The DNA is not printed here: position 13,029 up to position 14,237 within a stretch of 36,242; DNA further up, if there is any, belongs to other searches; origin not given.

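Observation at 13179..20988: Sulfolactate-synthesis cassette (ComA/ComB) coupled to a LarA-like enzyme, three ATP-grasp ligases and an acyltransferase inside a Wzx/Wzy EPS operon: candidate undescribed sulfonate/peptide decoration module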

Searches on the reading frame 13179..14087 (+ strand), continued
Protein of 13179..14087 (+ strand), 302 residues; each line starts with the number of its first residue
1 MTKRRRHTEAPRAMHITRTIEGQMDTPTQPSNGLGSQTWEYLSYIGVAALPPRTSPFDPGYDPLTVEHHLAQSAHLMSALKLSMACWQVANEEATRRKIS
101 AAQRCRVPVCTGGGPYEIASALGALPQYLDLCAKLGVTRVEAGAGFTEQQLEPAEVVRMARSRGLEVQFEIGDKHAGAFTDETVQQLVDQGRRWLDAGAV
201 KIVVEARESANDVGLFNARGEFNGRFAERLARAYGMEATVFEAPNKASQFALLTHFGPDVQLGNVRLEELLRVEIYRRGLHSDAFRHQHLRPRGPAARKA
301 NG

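Call 63: search_protein_families(library=ncbifam, proteins=[L051:12709-13929:+, L051:13964-14881:+, L054:8934-10001:+, L070:6682-7698:+, L066:8982-9881:+, L007:3243-4112:-], max_evalue=0.001)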
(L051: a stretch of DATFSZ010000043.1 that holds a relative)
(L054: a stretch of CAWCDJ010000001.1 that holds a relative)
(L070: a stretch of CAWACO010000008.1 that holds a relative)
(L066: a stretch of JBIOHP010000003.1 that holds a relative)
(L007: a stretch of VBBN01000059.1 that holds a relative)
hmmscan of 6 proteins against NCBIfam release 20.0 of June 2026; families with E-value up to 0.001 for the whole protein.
L051:12709-13929:+ (406 aa): 15 families
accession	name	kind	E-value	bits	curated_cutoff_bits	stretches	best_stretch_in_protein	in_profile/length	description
NF010624.0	PRK14017.1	equivalog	4.5e-83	279.4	311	1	23-397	1-358/382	galactonate dehydratase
NF040790.2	glucon_galact_dh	equivalog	1.4e-77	261.1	750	1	41-391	26-361/390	bifunctional D-gluconate/D-galactonate dehydratase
NF043051.1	ManoateDhtManD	equivalog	8.6e-61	205.9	550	1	23-398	1-382/403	D-mannonate dehydratase ManD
NF011654.0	PRK15072.1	subfamily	5.8e-58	196.7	430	1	23-392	1-377/404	D-galactonate dehydratase family protein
NF040866.1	AraD_Arch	equivalog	9.4e-46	156.5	650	1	41-392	35-362/372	arabinonate dehydratase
NF047820.1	TalGalacDh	equivalog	8.6e-40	136.8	500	1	39-392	37-357/371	L-talarate/galactarate dehydratase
NF011968.0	PRK15440.1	equivalog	7.2e-35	120.6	393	2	35-150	54-163/395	L-rhamnonate dehydratase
TIGR02534.1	mucon_cyclo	subfamily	1.9e-27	96.3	334.95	2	206-396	173-362/368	muconate/chloromuconate family cycloisomerase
NF043002.1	HProlDhtase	equivalog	2e-21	76.3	500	1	41-390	34-353/366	cis-3-hydroxy-L-proline dehydratase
TIGR01928.1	menC_lowGC_arch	equivalog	5.3e-13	48.7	200.65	1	209-325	164-278/325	o-succinylbenzoate synthase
NF041118.1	A_G_epim_Thtga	equivalog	2.2e-10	40.2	500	2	40-141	31-126/341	L-Ala-D/L-Glu epimerase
NF002782.0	PRK02901.1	equivalog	1.1e-08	34.4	288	1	206-343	120-255/328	o-succinylbenzoate synthase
NF042940.1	racemase_DgcA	equivalog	2.2e-07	30.4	400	1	206-327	152-268/323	N-acetyl-D-Glu racemase DgcA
TIGR03247.1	glucar-dehydr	equivalog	2.8e-07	29.6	828.7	0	207-396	213-402/441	glucarate dehydratase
NF011708.0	PRK15129.1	equivalog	0.00023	20.3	343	0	205-340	156-287/321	L-Ala-D/L-Glu epimerase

L051:13964-14881:+ (305 aa): 0 families

L054:8934-10001:+ (355 aa): 0 families

L070:6682-7698:+ (338 aa): 0 families

L066:8982-9881:+ (299 aa): 45 families (the best 25 are shown)
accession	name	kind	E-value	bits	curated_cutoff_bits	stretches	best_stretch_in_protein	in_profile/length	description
TIGR02021.1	BchM-ChlM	equivalog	1.7e-16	60.3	158.9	1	24-145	4-128/218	magnesium protoporphyrin IX methyltransferase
TIGR02072.1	BioC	equivalog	3.8e-16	59.6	184.95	1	58-171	24-133/244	malonyl-ACP O-methyltransferase BioC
NF043040.1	corrin_prot_MT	hypoth_equivalog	1.2e-15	57.6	180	1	68-171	41-148/216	corrinoid protein-associated methyltransferase CpaM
TIGR01983.1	UbiG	equivalog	2.2e-14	53.3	102.95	1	68-175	49-156/228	bifunctional 2-polyprenyl-6-hydroxyphenol methylase/3-demethylubiquinol 3-O-methyltransferase UbiG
TIGR01934.1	MenG_MenH_UbiE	subfamily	3.4e-13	49.4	158.35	1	62-171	33-142/223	ubiquinone/menaquinone biosynthesis methyltransferase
NF045667.1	MTase_DVU1556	equivalog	3.7e-13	49.4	155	1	59-171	13-120/213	DVU_1556 family methyltransferase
NF047649.1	MTase_UXPK_star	exception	5.4e-10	38.8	460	1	70-171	79-182/283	methyltransferase/UXPK-star double selenoprotein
NF045649.1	2X_seleno_MduS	exception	6.2e-10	38.6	380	1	57-201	30-178/338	methyltransferase domain-containing selenoprotein MduS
NF041536.1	ArsM_DUF2284_UU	exception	6.7e-10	37.9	575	1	69-171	77-181/459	arsenite methyltransferase/DUF2284 domain selenoprotein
NF001244.0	PRK00216.1-5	equivalog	6.9e-10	38.6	216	1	62-170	42-153/236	bifunctional demethylmenaquinone methyltransferase/2-methoxy-6-polyprenyl-1,4-benzoquinol methylase UbiE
NF008264.0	PRK11036.1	equivalog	2.5e-09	37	366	1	53-174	26-151/261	tRNA uridine 5-oxyacetic acid(34) methyltransferase CmoM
NF001241.0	PRK00216.1-2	equivalog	3e-09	36.9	327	1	61-171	44-148/231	demethylmenaquinone methyltransferase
NF041820.1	daptide_MTase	equivalog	5.2e-09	35.9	175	1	69-174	37-146/243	daptide-type RiPP biosynthesis methyltransferase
NF041537.1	ArsM_AhpD_UU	exception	5.7e-09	35.2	510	1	70-171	78-181/345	arsenite methyltransferase/AhpD domain selenoprotein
NF052510.1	methyltran_MpqE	exception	1.1e-08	34.8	335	1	62-169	40-150/234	methyl-plastoquinone biosynthesis methyltransferase MpqE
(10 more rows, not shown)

L007:3243-4112:- (289 aa): 3 families
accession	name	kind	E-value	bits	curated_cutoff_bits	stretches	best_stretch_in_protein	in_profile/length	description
TIGR03587.1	Pse_Me-ase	hypoth_equivalog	1.5e-05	25.2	112.05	1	105-205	41-132/204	pseudaminic acid biosynthesis-associated methylase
NF004851.0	PRK06202.1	equivalog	0.0004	19.9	243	1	135-211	90-162/237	hypothetical protein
NF041650.1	nod_mtase_NodS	equivalog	0.00054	19.7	300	1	105-195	36-118/190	nodulation methyltransferase NodS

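Call 69: search_protein_families(library=pfam, proteins=[L030:5258-6805:+, L030:2022-3386:+, L030:640-2052:+, L030:10512-11303:+, L041:13906-15609:+, L062:8696-9787:+, L062:11677-13593:+, L058:3794-7447:+, L086:12323-13807:+, L041:8539-9651:+], max_evalue=0.001)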
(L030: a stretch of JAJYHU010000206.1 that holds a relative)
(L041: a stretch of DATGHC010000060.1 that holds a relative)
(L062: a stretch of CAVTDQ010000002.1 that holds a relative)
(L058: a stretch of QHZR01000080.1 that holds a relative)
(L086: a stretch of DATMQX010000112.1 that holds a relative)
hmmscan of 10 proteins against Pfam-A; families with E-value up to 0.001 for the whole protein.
L030:5258-6805:+ (515 aa): 0 families

L030:2022-3386:+ (454 aa): 0 families

L030:640-2052:+ (470 aa): 1 family
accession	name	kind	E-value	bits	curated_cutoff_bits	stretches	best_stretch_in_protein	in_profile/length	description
PF01636.29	APH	-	3.8e-06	27.3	23.2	1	302-394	101-202/239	Phosphotransferase enzyme family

L030:10512-11303:+ (263 aa): 1 family
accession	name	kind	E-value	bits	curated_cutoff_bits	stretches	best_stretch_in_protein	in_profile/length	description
PF03808.19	Glyco_tran_WecG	-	1.3e-57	194.7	27.4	1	73-241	1-168/168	Glycosyl transferase WecG/TagA/CpsF family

L041:13906-15609:+ (567 aa): 1 family
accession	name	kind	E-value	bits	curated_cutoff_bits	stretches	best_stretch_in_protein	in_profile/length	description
PF00450.28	Peptidase_S10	-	2.3e-10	40.9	21.9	1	131-263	23-146/420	Serine carboxypeptidase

L062:8696-9787:+ (363 aa): 2 families
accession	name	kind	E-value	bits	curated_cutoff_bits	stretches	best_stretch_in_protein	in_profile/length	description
PF13469.12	Sulfotransfer_3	-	1.1e-27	98.1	27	1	32-234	1-215/216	Sulfotransferase family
PF00685.33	Sulfotransfer_1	-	2.4e-07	30.9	22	1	31-237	2-185/255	Sulfotransferase domain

L062:11677-13593:+ (638 aa): 2 families
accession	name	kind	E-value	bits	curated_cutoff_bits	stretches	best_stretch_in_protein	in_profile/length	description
PF00082.27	Peptidase_S8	-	6.3e-44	150.9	21.8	1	210-467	2-273/288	Subtilase family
PF22148.1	Fervidolysin_NPro-like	-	5.6e-07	30.3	21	1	82-156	7-81/81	Fervidolysin N-terminal prodomain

L058:3794-7447:+ (1217 aa): 8 families
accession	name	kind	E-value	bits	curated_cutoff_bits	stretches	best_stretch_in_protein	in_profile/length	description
PF00082.27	Peptidase_S8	-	1.4e-44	153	21.8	1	169-426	2-273/288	Subtilase family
PF05345.18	He_PIG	-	4.1e-39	133.4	24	3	749-833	2-96/96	Putative Ig domain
PF24908.1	Ig_SIBA-E_2nd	-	8.9e-10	39.2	27.8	0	871-912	40-81/117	Integrin beta-like protein A-E, second Ig-like domain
PF22148.1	Fervidolysin_NPro-like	-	6.4e-09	36.5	21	1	43-115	9-81/81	Fervidolysin N-terminal prodomain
PF23197.1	IG_AIR9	-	1.1e-07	32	27.5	0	485-533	25-71/87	AIR9 A9 domain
PF16709.11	SCAB-Ig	-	5.3e-07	30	27.6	0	684-736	28-80/98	Ig domain of plant-specific actin-binding protein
PF22352.2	K319L-like_PKD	-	1e-05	25.8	27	1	767-832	14-84/84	K319L-like, PKD domain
PF17957.7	Big_7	-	0.00042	21.3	24.1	1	567-625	10-65/70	Bacterial Ig domain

L086:12323-13807:+ (494 aa): 14 families
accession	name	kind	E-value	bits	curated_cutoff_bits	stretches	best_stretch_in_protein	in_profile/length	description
PF08241.18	Methyltransf_11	-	5.4e-24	85.1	21.2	1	283-380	1-95/95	Methyltransferase domain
PF13649.12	Methyltransf_25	-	5.4e-23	82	27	1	282-376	1-97/97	Methyltransferase domain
PF08242.18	Methyltransf_12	-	8.9e-18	65.3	30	1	283-378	1-98/98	Methyltransferase domain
PF13847.12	Methyltransf_31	-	3e-16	59.9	27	1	280-381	5-110/145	Methyltransferase domain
PF13489.12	Methyltransf_23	-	3.9e-13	49.9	27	1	277-383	21-119/164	Methyltransferase domain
PF01209.24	Ubie_methyltran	-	3.8e-08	33.4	20.1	1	276-380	45-151/233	ubiE/COQ5 methyltransferase family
PF05401.17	NodS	-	2.6e-07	31.1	24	1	261-382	28-146/201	Nodulation protein S (NodS)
PF05175.20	MTS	-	3.5e-05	23.9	23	1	274-363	30-113/170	Methyltransferase small domain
PF03141.22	Methyltransf_29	-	3.5e-05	23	23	1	278-383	117-220/506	Putative S-adenosyl-L-methionine-dependent methyltransferase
PF08003.17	Methyltransf_9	-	3.6e-05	23.3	23.8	1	279-381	116-218/315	Protein of unknown function (DUF1698)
PF02353.26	CMAS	-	4.2e-05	23.4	27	1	270-380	54-164/273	Mycolic acid cyclopropane synthetase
PF09445.16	Methyltransf_15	-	0.00023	21.2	22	1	281-339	3-61/165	RNA cap guanine-N2 methyltransferase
PF03848.20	TehB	-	0.00029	20.8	20.4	1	269-361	21-111/193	Tellurite resistance protein TehB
PF00398.26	RrnaAD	-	0.00036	20.1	24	1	267-321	19-73/263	Ribosomal RNA adenine dimethylase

L041:8539-9651:+ (370 aa): 15 families
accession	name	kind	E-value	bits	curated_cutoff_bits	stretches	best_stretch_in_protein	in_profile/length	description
PF07719.23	TPR_2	-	3.6e-18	64.5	27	2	238-270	2-34/34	Tetratricopeptide repeat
PF00515.34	TPR_1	-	6.1e-18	64.2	27.8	2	238-270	2-34/34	Tetratricopeptide repeat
PF13414.12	TPR_11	-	1.3e-17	63.6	26.8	2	244-285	1-42/42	TPR repeat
PF13181.12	TPR_8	-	2.7e-14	52.5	25.7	0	273-303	3-33/34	Tetratricopeptide repeat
PF13431.12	TPR_17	-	1.1e-12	47.5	24.4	0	259-286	1-28/34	Tetratricopeptide repeat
PF13428.12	TPR_14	-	6.8e-11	42.2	23.5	0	238-278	2-42/44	Tetratricopeptide repeat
PF13411.12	MerR_1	-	1.7e-10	41.3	21.6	1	74-138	3-68/69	MerR HTH family regulatory protein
PF14559.12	TPR_19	-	7.9e-10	39.4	25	2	285-342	5-63/68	Tetratricopeptide repeat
PF13432.12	TPR_16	-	9e-10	39.3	32.7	2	276-320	2-46/65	Tetratricopeptide repeat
PF13424.12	TPR_12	-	1.1e-09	38.8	30.1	1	239-302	5-76/77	Tetratricopeptide repeat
PF13371.12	TPR_9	-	1.3e-07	31.9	35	0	216-273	8-65/73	Tetratricopeptide repeat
PF13174.12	TPR_6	-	2.7e-06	28.1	26.3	0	273-299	2-28/33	Tetratricopeptide repeat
PF23914.1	TPR_CcmH_CycH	-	1.9e-05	25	42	0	202-259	50-109/158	Cytochrome c-type biogenesis protein H TPR domain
PF13176.12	TPR_7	-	2.7e-05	24.4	27.9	0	273-301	1-29/36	Tetratricopeptide repeat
PF00376.29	MerR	-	0.00038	20.7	28.2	1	76-102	4-30/38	MerR family regulatory protein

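Call 72: list_cluster_members(proteins=[P0021, P0030, P0057, P0065, P0068, P0073, P0100, P0111, P0115, P0117])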
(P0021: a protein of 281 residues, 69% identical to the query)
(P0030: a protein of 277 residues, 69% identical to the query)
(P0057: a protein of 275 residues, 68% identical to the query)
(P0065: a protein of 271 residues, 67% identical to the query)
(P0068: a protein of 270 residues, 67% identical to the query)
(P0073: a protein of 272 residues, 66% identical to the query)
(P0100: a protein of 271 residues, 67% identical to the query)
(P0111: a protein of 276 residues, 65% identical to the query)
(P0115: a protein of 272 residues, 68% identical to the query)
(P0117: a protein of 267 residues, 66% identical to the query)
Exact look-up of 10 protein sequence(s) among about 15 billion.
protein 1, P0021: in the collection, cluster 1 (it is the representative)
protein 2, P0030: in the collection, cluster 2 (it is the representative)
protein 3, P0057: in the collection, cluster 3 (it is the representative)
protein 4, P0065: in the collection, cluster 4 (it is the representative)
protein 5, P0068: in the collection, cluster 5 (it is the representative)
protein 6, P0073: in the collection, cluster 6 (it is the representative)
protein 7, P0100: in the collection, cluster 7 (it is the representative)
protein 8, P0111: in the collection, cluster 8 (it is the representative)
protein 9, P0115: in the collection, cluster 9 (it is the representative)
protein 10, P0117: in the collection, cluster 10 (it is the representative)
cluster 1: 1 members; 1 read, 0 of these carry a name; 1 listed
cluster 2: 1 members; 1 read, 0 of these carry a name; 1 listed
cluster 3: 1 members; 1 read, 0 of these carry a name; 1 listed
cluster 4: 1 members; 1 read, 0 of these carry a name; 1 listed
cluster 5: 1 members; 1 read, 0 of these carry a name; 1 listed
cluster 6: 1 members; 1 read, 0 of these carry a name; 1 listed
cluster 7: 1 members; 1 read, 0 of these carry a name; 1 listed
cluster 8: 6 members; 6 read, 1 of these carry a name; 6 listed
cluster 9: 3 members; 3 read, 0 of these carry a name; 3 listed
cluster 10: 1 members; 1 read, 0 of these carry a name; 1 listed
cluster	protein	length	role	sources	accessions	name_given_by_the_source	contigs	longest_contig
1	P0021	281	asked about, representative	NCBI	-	-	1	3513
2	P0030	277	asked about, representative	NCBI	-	-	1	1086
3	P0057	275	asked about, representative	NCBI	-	-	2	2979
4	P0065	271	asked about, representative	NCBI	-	-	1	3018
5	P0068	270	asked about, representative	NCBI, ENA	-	-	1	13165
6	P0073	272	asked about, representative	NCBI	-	-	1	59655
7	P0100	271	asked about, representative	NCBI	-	-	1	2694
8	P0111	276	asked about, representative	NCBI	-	-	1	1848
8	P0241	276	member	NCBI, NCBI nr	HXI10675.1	MAG TPA: phosphosulfolactate synthase [Thermodesulfobacteriota bacterium] | phosphosulfolactate synthase [Thermodesulfobacteriota bacterium]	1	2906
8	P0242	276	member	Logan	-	-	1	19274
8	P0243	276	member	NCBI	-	-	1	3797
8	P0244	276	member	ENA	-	-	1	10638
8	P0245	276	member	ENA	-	-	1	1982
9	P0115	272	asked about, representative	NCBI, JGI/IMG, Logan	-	-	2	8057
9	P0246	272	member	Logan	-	-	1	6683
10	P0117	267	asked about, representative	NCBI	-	-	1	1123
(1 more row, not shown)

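Call 74: search_dna_similar(query=window:13248-14087:+, collection=plasmids, mode=protein, max_evalue=1e-10, max_rows=20)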
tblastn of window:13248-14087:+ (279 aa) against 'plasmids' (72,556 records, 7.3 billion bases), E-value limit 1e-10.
Records with a match: 17; places in all: 19; records where one place covers at least 80% of the query: 17.
Best place of each record, by identity: <60% 17.
By first word of the organism name: Streptomyces 6; Mycolicibacterium 2; Methylocystis 2; Haloferax 2; Brevibacillus 1; Legionella 1; Nocardioides 1; Salinibacter 1; Xanthobacter 1.
By predicted mobility (MOB-suite, as given by PLSDB): non-mobilizable 12; mobilizable 3; conjugative 2.
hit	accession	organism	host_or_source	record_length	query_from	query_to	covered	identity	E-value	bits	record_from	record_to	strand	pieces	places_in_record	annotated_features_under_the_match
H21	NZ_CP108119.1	Streptomyces sp. NBC_00211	-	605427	8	262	91%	52.5%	3e-79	268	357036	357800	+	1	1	phosphosulfolactate synthase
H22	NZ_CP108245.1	Streptomyces sp. NBC_00073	-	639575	8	262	91%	52.5%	3e-79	268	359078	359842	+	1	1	phosphosulfolactate synthase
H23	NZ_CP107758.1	Streptomyces sp. NBC_00597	-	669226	8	262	91%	52.5%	3e-79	268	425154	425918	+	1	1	phosphosulfolactate synthase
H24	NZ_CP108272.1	Streptomyces sp. NBC_00045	-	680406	8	262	91%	52.5%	3e-79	268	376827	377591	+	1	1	phosphosulfolactate synthase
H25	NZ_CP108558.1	Streptomyces sp. NBC_01205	-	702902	8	262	91%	52.5%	3e-79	268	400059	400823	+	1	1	phosphosulfolactate synthase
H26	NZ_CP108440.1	Streptomyces sp. NBC_01278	-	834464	8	262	91%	52.5%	3e-79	268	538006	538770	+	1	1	phosphosulfolactate synthase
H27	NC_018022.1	Mycolicibacterium chubuense NBB4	-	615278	31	274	87%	31.3%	6e-18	91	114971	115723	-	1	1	phosphosulfolactate synthase | hypothetical protein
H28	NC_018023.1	Mycolicibacterium chubuense NBB4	-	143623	31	276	88%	30.2%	2e-17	89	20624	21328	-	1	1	phosphosulfolactate synthase | hypothetical protein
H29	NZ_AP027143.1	Methylocystis iwaonis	-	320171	27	262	85%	31.3%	2e-21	100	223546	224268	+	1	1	phosphosulfolactate synthase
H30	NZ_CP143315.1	Methylocystis iwaonis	cell culture,rice rhizosphere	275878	27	262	85%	31.3%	4e-21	100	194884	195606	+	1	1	phosphosulfolactate synthase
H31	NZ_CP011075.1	Brevibacillus laterosporus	Oryza sativa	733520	31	270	86%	29.6%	2e-16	86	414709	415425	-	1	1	phosphosulfolactate synthase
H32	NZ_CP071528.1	Legionella lytica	Acanthamoeba castellanii,bacterial ...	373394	26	262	85%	28.9%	1e-19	96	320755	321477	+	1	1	phosphosulfolactate synthase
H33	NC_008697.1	Nocardioides sp. JS614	-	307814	31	260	82%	29.6%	2e-17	89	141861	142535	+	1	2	phosphosulfolactate synthase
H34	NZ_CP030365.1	Salinibacter ruber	-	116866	29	257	82%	28.6%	7e-13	76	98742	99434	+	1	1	phosphosulfolactate synthase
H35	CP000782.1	Xanthobacter autotrophicus Py2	-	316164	31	258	82%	28.1%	4e-12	73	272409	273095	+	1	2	Phosphosulfolactate synthase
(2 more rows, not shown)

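Call 75: get_annotated_region(hit=H21, flank=12000)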
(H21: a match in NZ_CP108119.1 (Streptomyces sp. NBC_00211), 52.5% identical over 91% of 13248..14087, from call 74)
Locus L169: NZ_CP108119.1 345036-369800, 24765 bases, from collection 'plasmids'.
description: Streptomyces sp. NBC_00211 plasmid unnamed1, complete sequence
organism: Streptomyces sp. NBC_00211 (NCBI taxid 2975683)
taxonomy: Bacteria; Actinomycetota; Actinomycetes; Kitasatosporales; Streptomycetaceae; Streptomyces; Streptomyces sp. NBC 00211
host: -; source: -; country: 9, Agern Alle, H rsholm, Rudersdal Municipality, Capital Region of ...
typing (MOB-suite, as given by PLSDB): non-mobilizable
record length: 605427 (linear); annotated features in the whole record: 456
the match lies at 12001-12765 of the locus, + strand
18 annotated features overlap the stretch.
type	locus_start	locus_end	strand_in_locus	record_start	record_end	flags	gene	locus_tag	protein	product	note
CDS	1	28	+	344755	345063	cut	-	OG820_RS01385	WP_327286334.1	hypothetical protein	-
CDS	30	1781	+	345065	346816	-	-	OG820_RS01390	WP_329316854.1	ABC transporter ATP-binding protein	-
CDS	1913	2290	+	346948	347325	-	-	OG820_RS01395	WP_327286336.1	DUF1330 domain-containing protein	-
CDS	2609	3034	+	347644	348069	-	-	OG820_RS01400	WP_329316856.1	hypothetical protein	-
CDS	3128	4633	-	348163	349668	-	argH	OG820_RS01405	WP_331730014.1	argininosuccinate lyase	GO:0042450 - arginine biosynthetic process via ornithine [Evidence IEA]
CDS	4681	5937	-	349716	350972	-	-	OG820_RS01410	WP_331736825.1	ATP-grasp domain-containing protein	-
CDS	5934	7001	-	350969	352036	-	-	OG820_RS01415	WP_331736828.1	cysteine synthase family protein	GO:0006535 - cysteine biosynthetic process from serine [Evidence IEA]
CDS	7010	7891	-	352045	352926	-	-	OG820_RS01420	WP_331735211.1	kinase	-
CDS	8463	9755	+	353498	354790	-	-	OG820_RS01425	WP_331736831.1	glycosyltransferase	-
CDS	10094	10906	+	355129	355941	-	-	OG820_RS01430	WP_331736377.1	alpha/beta fold hydrolase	-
CDS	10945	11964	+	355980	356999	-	sbnB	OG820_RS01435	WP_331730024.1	2,3-diaminopropionate biosynthesis protein SbnB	GO:0009058 - biosynthetic process [Evidence IEA]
CDS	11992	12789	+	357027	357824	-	-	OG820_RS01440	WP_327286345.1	phosphosulfolactate synthase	-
CDS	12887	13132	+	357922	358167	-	-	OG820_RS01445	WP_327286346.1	acyl carrier protein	GO:0006633 - fatty acid biosynthetic process [Evidence IEA]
CDS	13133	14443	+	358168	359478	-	-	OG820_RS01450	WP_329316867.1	beta-ketoacyl-[acyl-carrier-protein] synthase family protein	GO:0006633 - fatty acid biosynthetic process [Evidence IEA]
CDS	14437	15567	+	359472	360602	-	-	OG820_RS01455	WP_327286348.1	beta-ketoacyl synthase N-terminal-like domain-containing protein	-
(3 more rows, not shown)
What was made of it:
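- A 52.5%-identical ComA lies in a Streptomyces NRPS/PKS cluster, so ComA homologs can feed small-molecule pathways (calls 74, 75).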
